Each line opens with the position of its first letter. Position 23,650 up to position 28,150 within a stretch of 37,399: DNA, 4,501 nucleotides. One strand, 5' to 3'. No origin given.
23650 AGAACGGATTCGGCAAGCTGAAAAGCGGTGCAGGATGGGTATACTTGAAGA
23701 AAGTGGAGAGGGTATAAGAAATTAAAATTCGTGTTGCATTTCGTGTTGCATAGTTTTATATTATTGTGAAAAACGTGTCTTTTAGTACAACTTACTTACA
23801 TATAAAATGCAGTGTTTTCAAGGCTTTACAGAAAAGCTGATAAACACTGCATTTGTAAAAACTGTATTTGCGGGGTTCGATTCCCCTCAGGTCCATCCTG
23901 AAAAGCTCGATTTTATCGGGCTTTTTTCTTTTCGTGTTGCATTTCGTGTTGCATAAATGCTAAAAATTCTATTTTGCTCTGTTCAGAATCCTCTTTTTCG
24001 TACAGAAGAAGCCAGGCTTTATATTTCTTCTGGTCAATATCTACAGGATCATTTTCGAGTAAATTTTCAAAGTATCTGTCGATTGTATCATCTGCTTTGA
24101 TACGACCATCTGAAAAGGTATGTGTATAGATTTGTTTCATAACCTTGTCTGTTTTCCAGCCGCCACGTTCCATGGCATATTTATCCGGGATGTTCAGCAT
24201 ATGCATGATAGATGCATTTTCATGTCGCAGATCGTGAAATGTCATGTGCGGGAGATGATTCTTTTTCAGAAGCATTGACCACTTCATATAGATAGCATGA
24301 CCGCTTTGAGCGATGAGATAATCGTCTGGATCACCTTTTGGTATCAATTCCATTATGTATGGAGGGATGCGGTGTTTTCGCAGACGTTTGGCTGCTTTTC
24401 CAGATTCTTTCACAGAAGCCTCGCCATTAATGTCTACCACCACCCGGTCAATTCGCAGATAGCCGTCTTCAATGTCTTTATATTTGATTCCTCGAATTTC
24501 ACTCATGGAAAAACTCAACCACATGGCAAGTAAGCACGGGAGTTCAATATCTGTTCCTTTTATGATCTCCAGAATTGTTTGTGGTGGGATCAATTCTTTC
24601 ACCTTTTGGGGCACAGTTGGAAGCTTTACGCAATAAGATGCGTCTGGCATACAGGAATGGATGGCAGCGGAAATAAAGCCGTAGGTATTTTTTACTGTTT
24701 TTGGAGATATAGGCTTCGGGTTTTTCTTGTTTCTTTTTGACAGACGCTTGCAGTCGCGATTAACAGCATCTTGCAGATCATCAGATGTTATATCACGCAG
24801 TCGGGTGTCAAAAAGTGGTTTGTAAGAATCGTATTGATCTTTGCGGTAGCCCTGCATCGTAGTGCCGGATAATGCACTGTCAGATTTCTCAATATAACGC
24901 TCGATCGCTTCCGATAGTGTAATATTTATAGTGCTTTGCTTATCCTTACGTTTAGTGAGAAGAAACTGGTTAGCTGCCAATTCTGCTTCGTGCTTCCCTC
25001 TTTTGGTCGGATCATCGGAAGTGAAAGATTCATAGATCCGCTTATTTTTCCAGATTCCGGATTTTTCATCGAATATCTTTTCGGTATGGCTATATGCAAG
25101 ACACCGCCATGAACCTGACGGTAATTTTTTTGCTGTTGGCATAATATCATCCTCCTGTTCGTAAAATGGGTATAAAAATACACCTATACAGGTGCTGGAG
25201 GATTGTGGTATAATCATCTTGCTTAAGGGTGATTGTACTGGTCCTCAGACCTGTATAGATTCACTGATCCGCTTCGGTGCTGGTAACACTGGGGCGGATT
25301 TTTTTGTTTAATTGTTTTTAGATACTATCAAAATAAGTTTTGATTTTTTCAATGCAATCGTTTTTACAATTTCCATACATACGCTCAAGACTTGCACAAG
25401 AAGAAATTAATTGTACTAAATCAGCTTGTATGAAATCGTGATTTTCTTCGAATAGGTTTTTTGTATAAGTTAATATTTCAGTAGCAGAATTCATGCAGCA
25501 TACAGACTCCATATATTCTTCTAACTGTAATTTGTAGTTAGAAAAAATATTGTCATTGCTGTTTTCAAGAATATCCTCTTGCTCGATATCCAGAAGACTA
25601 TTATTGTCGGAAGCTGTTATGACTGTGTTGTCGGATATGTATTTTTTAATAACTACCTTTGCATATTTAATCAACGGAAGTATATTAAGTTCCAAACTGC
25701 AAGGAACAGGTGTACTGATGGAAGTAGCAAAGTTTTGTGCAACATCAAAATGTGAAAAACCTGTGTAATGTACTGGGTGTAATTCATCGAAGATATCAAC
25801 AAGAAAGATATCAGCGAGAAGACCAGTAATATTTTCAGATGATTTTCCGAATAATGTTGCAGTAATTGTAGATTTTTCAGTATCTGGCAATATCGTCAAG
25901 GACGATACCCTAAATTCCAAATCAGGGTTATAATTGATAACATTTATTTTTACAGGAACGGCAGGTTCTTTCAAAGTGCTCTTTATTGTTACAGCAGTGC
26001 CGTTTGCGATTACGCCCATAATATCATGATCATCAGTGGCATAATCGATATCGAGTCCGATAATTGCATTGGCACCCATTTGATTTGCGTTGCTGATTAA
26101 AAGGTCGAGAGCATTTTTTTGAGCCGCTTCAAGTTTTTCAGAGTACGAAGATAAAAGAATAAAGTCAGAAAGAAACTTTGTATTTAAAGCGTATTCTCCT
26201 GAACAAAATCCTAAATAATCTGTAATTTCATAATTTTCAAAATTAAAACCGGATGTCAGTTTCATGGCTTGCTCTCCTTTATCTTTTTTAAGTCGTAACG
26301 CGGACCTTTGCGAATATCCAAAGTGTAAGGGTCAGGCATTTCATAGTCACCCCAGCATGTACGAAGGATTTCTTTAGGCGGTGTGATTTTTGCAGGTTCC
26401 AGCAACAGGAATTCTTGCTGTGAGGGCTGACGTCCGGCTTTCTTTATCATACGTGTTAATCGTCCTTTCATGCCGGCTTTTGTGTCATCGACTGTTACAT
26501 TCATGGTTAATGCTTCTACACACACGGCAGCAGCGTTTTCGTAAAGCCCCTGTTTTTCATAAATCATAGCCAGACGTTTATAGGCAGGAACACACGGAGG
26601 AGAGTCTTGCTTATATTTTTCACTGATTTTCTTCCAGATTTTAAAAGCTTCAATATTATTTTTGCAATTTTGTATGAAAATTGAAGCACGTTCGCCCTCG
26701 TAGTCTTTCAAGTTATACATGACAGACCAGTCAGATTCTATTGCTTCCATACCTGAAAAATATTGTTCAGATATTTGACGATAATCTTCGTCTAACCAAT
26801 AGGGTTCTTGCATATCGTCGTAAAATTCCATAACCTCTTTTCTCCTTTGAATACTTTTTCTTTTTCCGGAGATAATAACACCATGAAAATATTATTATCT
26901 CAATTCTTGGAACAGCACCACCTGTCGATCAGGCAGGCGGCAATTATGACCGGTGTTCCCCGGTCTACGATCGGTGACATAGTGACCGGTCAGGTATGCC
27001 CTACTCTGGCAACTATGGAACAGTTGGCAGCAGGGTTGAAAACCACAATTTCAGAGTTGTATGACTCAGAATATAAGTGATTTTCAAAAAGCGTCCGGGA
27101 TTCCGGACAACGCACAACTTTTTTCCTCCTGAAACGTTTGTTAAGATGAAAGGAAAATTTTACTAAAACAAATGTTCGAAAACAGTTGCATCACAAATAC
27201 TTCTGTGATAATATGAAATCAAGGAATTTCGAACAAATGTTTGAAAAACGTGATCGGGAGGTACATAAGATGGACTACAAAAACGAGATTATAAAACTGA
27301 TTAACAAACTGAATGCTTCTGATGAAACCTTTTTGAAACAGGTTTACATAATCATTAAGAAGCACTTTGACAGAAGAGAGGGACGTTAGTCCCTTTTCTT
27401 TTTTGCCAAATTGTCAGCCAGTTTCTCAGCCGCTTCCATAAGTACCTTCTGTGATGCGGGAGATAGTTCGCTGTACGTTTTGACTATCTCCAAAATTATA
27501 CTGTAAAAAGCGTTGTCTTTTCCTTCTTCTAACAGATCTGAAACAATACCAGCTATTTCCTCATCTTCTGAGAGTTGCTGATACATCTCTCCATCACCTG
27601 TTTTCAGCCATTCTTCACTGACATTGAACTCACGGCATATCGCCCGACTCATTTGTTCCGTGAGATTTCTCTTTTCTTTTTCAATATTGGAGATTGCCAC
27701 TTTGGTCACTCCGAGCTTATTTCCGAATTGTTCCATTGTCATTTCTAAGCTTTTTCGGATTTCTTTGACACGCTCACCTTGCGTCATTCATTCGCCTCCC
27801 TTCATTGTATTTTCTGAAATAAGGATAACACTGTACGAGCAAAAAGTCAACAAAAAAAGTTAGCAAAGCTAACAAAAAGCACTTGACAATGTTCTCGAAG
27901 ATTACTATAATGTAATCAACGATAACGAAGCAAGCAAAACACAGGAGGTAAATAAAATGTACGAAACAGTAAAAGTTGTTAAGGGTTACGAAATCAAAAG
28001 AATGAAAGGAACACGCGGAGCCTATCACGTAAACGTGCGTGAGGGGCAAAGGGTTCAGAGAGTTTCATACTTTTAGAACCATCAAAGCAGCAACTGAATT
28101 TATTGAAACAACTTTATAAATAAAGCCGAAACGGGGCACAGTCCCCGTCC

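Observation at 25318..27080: AT-rich XRE / TPR-like / YbjQ-fusion cassette between integrase and CI repressor: candidate uncharacterised prophage defence or exclusion module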

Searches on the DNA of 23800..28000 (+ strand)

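Call 6: search_dna_similar(query=window:23800-28000:+, collection=phages, mode=near)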
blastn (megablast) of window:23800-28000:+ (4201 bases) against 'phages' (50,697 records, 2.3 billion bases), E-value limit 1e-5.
No match.

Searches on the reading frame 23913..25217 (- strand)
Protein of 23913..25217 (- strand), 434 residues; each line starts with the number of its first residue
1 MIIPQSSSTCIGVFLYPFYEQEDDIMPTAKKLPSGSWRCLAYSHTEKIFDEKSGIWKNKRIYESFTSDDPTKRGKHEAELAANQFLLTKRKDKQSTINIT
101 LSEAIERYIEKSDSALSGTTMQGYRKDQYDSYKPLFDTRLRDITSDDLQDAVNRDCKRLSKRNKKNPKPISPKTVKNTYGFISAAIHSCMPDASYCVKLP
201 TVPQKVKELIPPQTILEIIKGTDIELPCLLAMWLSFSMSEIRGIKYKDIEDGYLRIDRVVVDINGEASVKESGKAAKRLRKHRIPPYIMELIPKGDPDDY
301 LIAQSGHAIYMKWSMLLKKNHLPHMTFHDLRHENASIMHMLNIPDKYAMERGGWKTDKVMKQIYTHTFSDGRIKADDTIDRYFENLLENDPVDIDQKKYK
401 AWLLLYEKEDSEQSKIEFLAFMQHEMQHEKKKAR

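Call 3: search_protein_families(library=pfam, proteins=[window:23913-25217:-], max_evalue=1)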
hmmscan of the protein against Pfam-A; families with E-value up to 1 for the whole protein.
window:23913-25217:- (434 aa): 2 families
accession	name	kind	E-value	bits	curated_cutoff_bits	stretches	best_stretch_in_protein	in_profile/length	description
PF00589.27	Phage_integrase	-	3.1e-09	37.3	27.1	1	238-367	38-168/172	Phage integrase family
PF14659.12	Phage_int_SAM_3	-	0.0042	17.7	22.6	1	100-154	1-56/58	Phage integrase, N-terminal SAM-like domain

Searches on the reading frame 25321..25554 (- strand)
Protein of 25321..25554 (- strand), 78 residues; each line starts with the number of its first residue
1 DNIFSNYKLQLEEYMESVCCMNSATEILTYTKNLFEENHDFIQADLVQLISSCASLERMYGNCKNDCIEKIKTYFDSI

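Call 43: find_homologous_proteins(query=A2, max_evalue=0.01)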
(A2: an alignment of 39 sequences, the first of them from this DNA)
Query A2 (39 sequences) (78 aa, profile of the alignment): 16 proteins with E <= 0.01 among 303 candidates.
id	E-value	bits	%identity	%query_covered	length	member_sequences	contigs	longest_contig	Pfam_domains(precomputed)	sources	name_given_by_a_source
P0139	1.0e-20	91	92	82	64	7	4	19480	-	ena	-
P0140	8.6e-20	88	78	71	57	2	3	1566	-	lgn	-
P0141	1.7e-13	68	29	45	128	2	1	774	-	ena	-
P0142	5.7e-13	66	29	45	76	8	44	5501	-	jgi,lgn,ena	jgi:hypothetical protein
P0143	1.2e-12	65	29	45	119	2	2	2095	-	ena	-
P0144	1.4e-12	65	29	45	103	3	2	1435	-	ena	-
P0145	2.1e-12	64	29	45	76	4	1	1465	-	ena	-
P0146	4.8e-12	63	93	59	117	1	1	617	PF08245.19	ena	-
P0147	2.8e-11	61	29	45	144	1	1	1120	PF04286.18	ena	-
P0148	3.7e-10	57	31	41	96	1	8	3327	-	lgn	-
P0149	7.3e-10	56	29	45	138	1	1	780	-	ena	-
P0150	4.7e-9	54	29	72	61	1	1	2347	-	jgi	-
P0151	2.0e-8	52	100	59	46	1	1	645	-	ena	-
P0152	1.9e-7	49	23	90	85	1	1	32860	-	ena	-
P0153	5.6e-7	47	31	41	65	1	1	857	-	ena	-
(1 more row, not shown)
